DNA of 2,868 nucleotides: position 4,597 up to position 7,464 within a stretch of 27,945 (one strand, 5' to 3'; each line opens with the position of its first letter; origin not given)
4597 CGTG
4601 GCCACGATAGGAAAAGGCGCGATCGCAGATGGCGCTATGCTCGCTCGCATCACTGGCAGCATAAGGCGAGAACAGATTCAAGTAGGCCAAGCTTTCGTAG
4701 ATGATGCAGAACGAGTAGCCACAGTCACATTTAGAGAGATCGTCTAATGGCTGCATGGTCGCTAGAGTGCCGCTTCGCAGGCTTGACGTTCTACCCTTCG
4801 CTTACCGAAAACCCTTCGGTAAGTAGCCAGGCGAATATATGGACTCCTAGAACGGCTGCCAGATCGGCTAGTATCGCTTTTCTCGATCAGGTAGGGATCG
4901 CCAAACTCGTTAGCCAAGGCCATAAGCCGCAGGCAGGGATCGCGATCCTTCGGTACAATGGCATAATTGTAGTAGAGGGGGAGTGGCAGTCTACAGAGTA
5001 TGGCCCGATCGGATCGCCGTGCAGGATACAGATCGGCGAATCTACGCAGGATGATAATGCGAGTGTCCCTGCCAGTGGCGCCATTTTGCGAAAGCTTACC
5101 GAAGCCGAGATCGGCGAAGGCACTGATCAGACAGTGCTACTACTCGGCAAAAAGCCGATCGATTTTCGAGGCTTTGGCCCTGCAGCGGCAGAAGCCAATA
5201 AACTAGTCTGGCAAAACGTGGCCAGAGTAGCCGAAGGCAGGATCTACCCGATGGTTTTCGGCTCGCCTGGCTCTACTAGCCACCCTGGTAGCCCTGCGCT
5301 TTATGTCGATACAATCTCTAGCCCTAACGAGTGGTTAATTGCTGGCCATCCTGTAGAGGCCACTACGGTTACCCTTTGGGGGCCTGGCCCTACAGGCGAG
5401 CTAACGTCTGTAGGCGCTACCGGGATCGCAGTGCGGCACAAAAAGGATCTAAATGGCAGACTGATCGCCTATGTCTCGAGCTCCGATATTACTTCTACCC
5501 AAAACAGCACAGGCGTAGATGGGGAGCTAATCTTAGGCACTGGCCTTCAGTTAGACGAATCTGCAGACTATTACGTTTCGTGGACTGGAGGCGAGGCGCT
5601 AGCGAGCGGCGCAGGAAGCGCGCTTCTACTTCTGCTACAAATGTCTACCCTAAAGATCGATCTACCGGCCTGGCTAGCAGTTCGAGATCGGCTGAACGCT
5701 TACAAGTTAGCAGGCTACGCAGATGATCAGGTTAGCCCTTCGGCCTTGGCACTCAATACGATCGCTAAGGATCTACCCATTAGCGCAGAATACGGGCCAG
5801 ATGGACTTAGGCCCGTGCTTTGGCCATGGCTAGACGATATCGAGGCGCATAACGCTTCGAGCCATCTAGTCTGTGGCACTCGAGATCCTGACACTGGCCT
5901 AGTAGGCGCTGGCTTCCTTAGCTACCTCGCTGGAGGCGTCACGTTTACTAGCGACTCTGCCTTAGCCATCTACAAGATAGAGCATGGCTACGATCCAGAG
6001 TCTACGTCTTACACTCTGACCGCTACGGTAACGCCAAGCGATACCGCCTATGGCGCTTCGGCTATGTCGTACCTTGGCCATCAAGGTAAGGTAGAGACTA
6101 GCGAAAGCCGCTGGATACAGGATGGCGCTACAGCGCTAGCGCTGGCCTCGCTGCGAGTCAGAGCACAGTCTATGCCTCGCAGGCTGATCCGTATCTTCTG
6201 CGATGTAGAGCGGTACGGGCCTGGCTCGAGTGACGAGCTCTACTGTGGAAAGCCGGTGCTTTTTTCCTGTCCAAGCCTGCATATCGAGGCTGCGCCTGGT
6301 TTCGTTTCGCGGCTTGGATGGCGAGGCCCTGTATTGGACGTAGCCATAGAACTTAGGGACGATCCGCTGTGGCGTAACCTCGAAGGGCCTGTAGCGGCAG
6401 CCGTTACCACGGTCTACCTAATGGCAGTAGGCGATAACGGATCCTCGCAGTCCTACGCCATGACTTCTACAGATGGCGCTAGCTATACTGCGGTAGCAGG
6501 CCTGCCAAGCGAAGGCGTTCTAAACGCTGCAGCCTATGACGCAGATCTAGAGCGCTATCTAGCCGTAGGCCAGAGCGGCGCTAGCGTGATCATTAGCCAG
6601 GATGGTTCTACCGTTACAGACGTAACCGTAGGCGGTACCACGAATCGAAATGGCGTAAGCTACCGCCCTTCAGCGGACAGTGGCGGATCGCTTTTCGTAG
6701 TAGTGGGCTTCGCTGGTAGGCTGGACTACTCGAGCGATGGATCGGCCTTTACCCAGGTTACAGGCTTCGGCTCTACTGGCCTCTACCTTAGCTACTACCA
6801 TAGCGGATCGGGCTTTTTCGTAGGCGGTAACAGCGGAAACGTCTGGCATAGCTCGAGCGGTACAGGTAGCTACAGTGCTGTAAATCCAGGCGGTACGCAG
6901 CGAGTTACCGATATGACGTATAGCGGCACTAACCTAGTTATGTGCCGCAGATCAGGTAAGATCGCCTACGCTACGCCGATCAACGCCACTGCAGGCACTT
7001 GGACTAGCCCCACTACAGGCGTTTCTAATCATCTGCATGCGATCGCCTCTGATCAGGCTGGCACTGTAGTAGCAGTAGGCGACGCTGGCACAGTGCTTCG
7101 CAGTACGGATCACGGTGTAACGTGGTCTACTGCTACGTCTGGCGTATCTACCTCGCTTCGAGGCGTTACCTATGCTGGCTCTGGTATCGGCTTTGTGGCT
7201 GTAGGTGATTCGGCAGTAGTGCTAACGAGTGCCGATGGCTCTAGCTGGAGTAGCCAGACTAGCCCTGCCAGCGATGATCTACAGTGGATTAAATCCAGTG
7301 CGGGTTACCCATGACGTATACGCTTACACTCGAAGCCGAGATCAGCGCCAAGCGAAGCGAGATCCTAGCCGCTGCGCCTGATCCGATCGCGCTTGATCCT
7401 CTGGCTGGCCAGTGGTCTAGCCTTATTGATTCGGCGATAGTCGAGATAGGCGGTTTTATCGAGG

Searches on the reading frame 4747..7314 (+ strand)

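Call 32: search_protein_families(library=phrogs, proteins=[window:4747-7314:+], max_evalue=0.001)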
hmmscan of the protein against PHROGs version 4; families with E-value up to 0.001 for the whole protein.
window:4747-7314:+ (855 aa): 0 families

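Call 111: search_protein_families(library=pfam, proteins=[window:4747-7314:+], max_evalue=0.001)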
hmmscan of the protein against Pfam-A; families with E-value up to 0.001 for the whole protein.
window:4747-7314:+ (855 aa): 1 family
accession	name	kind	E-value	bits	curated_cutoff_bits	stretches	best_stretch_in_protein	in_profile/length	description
PF14870.12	PSII_BNR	-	2.7e-06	27.3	27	1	703-826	173-300/303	Photosynthesis system II assembly factor YCF48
